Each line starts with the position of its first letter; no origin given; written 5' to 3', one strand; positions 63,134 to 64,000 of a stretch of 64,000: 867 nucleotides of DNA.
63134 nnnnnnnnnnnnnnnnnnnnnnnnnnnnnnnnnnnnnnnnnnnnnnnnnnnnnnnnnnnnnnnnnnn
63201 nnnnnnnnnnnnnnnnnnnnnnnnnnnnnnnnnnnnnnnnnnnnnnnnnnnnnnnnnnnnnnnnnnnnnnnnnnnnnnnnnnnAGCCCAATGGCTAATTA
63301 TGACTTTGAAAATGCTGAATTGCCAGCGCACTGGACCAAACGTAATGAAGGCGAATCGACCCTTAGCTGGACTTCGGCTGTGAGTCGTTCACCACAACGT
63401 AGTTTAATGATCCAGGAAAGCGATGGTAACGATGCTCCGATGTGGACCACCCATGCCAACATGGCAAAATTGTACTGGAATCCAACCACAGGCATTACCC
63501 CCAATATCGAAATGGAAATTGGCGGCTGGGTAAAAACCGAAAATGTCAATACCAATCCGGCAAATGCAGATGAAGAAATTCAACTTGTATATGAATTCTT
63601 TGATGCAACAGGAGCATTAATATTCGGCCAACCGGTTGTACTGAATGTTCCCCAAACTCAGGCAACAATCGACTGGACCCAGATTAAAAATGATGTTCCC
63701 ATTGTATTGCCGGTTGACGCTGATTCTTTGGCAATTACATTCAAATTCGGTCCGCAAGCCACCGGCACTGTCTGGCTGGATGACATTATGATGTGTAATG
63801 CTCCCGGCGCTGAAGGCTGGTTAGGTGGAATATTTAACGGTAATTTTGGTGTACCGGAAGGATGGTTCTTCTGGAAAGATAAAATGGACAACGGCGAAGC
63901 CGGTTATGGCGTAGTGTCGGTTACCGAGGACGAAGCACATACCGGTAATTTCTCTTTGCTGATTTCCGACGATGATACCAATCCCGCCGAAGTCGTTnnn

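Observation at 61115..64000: Giant open-ended secreted protein composed of tandem ~350-aa units, each a pair of CBM-like beta-sandwich domains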

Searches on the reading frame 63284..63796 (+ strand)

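Call 79: search_protein_families(library=pfam, proteins=[window:63284-63796:+], max_evalue=10)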
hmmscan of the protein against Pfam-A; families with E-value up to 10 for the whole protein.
window:63284-63796:+ (171 aa): 1 family
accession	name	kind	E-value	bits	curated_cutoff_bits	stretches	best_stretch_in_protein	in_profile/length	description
PF02369.22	Big_1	-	0.034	14.7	34.9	1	88-132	8-52/93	Bacterial Ig-like domain (group 1)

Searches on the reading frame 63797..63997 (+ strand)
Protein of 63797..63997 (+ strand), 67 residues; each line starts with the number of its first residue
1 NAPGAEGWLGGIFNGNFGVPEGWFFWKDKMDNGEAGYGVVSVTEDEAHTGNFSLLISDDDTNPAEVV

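Call 79: search_protein_families(library=pfam, proteins=[window:63797-63997:+], max_evalue=10)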
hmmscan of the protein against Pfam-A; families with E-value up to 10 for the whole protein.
window:63797-63997:+ (67 aa): 1 family
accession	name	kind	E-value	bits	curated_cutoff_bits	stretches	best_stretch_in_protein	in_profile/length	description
PF22408.1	PsV_CP_C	-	0.16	12.5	27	1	33-62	15-44/52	PsV, capsid protein, C-terminal domain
